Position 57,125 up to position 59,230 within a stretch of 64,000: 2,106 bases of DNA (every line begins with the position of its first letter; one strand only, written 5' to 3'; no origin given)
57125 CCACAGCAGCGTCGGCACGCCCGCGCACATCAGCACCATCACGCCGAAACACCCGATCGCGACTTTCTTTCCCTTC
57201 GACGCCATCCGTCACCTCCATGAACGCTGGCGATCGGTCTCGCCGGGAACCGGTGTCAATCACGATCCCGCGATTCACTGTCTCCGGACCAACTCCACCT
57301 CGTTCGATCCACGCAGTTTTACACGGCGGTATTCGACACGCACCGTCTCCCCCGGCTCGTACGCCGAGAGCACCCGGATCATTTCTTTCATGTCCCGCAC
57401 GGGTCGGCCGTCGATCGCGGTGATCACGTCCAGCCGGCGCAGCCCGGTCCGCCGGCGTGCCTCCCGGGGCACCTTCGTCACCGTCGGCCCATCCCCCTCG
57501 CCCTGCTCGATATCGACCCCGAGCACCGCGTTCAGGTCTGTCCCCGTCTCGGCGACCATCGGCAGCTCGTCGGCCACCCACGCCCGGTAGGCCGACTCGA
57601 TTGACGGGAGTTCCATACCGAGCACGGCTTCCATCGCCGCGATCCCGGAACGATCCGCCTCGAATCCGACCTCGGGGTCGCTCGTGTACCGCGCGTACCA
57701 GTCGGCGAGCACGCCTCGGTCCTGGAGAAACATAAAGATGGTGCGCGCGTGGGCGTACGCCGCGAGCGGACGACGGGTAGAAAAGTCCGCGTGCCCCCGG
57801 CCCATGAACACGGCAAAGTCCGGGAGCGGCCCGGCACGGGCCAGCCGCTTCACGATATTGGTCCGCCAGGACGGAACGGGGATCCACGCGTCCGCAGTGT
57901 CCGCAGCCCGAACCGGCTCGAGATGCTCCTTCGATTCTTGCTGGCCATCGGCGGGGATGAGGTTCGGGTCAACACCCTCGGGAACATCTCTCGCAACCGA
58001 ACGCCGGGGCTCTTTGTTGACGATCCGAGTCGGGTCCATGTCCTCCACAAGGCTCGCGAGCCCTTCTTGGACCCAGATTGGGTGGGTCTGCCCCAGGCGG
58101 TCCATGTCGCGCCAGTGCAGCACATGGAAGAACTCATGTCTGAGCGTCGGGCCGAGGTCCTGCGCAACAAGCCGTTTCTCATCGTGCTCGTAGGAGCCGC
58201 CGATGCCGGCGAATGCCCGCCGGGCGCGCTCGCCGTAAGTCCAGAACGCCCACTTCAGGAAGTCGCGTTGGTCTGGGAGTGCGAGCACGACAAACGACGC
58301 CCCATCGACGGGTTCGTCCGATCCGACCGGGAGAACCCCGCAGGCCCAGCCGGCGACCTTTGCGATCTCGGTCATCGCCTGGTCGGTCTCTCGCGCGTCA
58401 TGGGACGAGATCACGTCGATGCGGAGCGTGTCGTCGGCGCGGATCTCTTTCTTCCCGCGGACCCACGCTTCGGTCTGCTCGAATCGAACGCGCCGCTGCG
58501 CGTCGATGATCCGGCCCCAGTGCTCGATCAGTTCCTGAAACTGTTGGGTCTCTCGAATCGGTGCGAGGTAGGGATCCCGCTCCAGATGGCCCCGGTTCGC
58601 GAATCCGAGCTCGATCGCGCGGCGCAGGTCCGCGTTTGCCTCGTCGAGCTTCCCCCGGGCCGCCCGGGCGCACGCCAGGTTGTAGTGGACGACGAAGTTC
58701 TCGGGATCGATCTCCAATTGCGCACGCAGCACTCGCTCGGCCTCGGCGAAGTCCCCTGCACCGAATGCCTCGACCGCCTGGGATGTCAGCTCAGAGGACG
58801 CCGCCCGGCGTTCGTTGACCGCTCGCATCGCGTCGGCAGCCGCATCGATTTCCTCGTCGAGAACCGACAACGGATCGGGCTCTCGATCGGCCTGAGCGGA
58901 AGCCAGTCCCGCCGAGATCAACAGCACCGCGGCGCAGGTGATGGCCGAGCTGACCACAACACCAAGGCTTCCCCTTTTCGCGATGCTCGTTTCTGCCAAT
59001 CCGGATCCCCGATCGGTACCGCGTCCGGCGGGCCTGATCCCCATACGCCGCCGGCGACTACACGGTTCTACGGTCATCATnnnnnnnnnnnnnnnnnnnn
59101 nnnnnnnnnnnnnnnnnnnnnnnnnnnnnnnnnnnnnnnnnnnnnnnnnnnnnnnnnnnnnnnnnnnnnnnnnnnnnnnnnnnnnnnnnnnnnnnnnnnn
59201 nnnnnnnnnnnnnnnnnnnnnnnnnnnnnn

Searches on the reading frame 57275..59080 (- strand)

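Call 38: search_protein_families(library=pfam, proteins=[window:57275-59080:-], max_evalue=0.1)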
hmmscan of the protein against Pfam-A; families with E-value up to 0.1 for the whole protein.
window:57275-59080:- (601 aa): 13 families
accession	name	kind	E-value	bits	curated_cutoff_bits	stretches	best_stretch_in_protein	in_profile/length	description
PF13180.12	PDZ_2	-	1.4e-09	38.5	27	1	519-590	2-73/80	PDZ domain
PF07719.23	TPR_2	-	3.4e-06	27.2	27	1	131-158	3-30/34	Tetratricopeptide repeat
PF14559.12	TPR_19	-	7e-06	26.7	25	1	105-150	1-46/68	Tetratricopeptide repeat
PF17820.7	PDZ_6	-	9.2e-05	22.5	27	1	546-586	15-54/54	PDZ domain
PF13414.12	TPR_11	-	0.00056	20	26.8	0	109-136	8-35/42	TPR repeat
PF13181.12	TPR_8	-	0.00078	19.9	25.7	0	132-158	4-30/34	Tetratricopeptide repeat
PF13431.12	TPR_17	-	0.002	18.7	24.4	1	122-148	6-32/34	Tetratricopeptide repeat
PF00515.34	TPR_1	-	0.0027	17.9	27.8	1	131-158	3-30/34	Tetratricopeptide repeat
PF13432.12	TPR_16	-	0.0053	17.6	32.7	1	101-157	3-59/65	Tetratricopeptide repeat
PF00595.29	PDZ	-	0.0064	17.3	23.2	1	520-583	12-79/81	PDZ domain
PF13428.12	TPR_14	-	0.013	16.6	23.5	1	106-136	12-42/44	Tetratricopeptide repeat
PF07219.19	HemY_N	-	0.022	15.3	31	1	89-142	53-104/107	HemY protein N-terminus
PF07721.20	TPR_4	-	0.032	15.3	27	0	102-120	8-26/26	Tetratricopeptide repeat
